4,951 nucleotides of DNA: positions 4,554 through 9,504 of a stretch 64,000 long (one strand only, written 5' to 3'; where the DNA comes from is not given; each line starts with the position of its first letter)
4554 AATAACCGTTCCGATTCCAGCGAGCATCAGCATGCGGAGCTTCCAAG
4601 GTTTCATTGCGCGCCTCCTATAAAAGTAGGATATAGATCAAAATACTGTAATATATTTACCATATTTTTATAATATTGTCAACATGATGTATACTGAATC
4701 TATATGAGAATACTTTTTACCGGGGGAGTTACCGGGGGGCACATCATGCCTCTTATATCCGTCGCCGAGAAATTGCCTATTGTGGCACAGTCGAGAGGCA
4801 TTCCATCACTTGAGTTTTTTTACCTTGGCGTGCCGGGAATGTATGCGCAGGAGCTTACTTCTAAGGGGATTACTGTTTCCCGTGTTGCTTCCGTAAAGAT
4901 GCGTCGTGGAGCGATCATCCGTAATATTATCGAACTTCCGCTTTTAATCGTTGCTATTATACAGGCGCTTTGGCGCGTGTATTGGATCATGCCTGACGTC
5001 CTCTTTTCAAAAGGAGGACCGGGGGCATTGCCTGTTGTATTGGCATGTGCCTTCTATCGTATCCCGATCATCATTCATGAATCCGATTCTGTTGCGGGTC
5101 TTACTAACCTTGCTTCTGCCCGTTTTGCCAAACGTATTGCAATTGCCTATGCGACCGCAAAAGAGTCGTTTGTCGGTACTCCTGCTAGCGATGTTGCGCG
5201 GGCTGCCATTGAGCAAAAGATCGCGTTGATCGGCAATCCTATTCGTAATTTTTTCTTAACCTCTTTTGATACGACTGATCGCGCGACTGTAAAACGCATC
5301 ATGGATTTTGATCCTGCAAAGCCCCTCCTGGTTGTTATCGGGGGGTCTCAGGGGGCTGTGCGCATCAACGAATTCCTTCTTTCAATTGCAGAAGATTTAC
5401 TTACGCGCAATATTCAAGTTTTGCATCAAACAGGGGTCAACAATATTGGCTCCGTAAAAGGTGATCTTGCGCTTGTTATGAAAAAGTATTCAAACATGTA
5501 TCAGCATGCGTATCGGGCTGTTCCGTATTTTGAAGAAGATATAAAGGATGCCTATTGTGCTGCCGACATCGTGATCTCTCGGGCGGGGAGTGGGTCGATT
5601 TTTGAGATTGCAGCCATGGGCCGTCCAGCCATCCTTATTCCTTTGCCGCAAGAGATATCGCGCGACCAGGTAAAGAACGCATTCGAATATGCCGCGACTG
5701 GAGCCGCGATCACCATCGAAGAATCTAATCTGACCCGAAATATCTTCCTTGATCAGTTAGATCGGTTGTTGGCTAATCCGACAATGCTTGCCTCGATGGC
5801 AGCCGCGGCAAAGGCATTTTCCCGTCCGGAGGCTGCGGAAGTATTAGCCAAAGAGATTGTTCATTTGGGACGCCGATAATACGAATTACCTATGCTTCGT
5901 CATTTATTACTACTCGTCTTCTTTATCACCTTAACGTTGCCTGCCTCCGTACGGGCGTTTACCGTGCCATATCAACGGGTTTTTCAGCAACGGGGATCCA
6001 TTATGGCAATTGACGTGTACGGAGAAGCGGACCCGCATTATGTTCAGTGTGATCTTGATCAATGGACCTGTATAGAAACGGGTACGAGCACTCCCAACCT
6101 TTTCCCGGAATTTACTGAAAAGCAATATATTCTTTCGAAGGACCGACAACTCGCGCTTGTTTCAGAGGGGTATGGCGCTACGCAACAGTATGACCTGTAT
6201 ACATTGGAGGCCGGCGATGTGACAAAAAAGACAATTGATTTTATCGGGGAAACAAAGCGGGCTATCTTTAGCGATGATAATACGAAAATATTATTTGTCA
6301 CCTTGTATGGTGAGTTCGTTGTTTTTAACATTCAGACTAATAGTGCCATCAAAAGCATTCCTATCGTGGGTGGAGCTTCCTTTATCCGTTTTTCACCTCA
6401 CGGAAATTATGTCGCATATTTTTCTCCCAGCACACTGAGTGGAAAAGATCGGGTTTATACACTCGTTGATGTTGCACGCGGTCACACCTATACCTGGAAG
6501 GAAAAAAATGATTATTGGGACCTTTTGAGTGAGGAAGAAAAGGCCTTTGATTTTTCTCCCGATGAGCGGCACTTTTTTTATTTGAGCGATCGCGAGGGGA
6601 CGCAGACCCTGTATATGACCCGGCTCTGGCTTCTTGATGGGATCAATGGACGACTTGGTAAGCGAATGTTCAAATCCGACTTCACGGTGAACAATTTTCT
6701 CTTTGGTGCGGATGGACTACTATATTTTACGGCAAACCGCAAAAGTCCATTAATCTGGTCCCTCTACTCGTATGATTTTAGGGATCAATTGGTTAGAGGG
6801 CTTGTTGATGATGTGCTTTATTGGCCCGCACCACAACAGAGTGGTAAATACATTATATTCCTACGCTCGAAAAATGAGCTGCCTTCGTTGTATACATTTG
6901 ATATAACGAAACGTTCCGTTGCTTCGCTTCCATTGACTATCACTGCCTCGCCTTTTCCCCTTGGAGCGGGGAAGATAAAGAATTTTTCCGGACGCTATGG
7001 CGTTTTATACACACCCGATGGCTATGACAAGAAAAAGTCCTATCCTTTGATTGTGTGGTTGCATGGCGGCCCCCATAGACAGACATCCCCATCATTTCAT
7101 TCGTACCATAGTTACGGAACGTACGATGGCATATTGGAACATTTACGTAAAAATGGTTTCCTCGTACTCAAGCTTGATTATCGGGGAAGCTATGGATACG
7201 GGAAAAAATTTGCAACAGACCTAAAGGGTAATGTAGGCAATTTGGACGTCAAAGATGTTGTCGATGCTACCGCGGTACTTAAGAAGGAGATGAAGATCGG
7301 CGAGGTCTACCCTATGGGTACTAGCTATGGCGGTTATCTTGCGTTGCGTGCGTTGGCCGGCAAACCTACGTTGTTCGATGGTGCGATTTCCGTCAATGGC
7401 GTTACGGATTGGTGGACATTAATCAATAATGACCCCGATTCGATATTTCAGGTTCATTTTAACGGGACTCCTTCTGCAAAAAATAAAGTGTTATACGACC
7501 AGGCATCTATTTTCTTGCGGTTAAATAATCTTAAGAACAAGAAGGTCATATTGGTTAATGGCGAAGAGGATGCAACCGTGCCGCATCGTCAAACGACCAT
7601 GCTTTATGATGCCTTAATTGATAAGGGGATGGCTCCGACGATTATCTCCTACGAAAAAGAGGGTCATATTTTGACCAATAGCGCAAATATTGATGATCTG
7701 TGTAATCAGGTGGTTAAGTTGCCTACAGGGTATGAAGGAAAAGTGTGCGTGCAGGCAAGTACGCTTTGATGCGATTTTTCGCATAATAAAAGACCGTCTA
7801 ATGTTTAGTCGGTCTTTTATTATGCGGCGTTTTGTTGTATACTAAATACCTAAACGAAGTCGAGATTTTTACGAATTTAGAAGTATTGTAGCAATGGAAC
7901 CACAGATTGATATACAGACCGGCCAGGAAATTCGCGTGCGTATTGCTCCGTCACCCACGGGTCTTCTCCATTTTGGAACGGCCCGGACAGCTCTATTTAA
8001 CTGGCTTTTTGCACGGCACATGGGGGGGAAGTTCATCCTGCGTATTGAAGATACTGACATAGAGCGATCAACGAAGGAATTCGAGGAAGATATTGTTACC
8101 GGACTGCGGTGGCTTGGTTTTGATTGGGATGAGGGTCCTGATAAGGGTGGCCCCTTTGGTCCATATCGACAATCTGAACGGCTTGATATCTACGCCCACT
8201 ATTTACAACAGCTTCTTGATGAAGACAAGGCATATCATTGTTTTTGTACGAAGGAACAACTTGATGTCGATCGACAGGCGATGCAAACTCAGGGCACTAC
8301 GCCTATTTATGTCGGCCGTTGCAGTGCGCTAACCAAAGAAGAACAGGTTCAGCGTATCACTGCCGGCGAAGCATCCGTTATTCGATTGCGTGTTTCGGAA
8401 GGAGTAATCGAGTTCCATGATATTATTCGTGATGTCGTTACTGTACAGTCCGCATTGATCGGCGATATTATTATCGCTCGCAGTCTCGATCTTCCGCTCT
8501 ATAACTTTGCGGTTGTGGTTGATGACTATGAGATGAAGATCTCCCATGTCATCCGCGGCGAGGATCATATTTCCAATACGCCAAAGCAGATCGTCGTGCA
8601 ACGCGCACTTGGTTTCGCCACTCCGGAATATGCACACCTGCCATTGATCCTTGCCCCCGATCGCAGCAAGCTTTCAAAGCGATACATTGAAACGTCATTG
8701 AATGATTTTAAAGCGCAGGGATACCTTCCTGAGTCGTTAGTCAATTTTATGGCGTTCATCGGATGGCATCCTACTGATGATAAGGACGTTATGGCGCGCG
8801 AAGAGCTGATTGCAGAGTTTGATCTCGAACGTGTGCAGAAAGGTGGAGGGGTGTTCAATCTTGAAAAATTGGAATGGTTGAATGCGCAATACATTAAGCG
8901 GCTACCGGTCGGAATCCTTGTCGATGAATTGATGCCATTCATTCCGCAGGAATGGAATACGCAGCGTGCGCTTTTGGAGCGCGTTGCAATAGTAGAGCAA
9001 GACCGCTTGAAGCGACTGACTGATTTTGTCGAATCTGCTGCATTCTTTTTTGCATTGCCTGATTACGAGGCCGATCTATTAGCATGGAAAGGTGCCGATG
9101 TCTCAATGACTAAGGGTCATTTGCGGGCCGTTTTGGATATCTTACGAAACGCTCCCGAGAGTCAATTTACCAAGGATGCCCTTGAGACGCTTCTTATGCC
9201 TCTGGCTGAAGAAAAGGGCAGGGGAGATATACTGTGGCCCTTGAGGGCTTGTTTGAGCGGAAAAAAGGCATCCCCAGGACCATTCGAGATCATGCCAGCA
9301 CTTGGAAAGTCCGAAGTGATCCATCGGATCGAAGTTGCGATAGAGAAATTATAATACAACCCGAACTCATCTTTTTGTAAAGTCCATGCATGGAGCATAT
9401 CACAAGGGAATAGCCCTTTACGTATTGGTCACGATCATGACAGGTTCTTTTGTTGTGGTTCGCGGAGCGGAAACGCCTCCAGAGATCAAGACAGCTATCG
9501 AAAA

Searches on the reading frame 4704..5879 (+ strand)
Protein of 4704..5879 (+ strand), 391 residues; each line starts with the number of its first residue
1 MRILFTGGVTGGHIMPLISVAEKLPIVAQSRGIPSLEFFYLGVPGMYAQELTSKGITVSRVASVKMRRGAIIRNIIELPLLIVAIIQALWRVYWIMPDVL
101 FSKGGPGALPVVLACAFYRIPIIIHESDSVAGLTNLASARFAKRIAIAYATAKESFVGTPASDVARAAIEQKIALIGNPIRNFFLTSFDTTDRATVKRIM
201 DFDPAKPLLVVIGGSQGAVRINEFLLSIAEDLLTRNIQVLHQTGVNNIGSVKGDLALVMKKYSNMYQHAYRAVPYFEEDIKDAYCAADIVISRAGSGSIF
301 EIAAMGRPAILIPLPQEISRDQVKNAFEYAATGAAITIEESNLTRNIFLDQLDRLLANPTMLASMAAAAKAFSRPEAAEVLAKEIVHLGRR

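Call 68: search_protein_families(library=pfam, max_evalue=0.00001, proteins=[window:4704-5879:+])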
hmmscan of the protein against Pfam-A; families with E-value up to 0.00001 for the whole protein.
window:4704-5879:+ (391 aa): 2 families
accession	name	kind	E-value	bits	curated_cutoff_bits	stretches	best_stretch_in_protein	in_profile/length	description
PF04101.22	Glyco_tran_28_C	-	9.7e-35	120.5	22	1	209-379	2-164/166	Glycosyltransferase family 28 C-terminal domain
PF03033.26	Glyco_transf_28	-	1.9e-19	70.5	26.2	1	3-147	1-139/139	Glycosyltransferase family 28 N-terminal domain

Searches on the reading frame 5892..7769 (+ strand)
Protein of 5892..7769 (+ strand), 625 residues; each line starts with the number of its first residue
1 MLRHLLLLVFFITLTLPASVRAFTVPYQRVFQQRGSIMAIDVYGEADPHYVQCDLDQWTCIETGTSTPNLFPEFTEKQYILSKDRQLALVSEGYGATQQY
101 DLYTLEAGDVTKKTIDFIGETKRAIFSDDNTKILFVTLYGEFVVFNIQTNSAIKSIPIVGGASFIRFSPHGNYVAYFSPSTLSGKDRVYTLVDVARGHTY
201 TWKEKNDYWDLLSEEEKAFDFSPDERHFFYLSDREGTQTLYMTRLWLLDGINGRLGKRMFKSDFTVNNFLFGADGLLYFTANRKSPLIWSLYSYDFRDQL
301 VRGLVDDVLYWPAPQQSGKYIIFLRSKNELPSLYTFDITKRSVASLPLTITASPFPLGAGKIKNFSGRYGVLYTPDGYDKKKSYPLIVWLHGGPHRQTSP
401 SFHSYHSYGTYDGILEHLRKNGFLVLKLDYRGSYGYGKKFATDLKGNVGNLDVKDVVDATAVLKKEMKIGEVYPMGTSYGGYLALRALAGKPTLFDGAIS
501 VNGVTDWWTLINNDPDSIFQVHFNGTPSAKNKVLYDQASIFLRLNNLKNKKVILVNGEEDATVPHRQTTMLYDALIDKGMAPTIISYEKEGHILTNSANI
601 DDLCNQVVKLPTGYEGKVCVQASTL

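Call 68: search_protein_families(library=pfam, max_evalue=0.00001, proteins=[window:5892-7769:+])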
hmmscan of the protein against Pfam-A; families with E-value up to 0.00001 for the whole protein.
window:5892-7769:+ (625 aa): 6 families
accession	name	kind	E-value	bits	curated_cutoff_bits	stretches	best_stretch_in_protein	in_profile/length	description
PF00326.27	Peptidase_S9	-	3.2e-33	115.4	22.6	1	416-602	8-197/213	Prolyl oligopeptidase family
PF00561.26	Abhydrolase_1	-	1.8e-10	41.3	25.8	1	385-522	1-120/245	alpha/beta hydrolase fold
PF12146.15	Hydrolase_4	-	4.1e-08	33.3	27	1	407-507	16-113/239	Serine aminopeptidase, S33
PF20434.5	BD-FAE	-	6.2e-08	32.8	26.8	1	379-575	8-215/215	BD-FAE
PF00930.27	DPPIV_N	-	4.5e-07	29.4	22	0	192-297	215-315/354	Dipeptidyl peptidase IV (DPP IV) N-terminal region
PF00756.26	Esterase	-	7.8e-06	26.3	22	0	475-565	120-199/251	Putative esterase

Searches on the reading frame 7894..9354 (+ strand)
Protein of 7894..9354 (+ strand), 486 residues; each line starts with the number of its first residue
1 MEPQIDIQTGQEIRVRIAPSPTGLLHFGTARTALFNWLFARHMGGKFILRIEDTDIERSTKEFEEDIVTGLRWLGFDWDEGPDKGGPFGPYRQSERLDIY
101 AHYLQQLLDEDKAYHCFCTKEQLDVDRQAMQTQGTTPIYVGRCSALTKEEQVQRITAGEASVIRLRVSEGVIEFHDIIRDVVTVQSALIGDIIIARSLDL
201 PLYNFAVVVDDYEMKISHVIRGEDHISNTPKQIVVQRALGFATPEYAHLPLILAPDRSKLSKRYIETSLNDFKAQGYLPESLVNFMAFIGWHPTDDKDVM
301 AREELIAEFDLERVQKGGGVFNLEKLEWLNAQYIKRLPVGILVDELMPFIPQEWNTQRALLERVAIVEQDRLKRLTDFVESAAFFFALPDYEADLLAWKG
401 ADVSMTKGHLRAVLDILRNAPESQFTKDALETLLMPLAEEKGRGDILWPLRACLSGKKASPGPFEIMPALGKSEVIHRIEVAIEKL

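Call 68: search_protein_families(library=pfam, max_evalue=0.00001, proteins=[window:7894-9354:+])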
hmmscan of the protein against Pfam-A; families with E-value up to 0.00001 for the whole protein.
window:7894-9354:+ (486 aa): 2 families
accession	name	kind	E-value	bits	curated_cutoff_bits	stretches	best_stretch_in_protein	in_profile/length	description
PF00749.27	tRNA-synt_1c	-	4.1e-97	325.3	23.4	1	12-328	1-314/314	tRNA synthetases class I (E and Q), catalytic domain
PF19269.4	Anticodon_2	-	1.5e-27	97.2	23.6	1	342-483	2-141/141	Anticodon binding domain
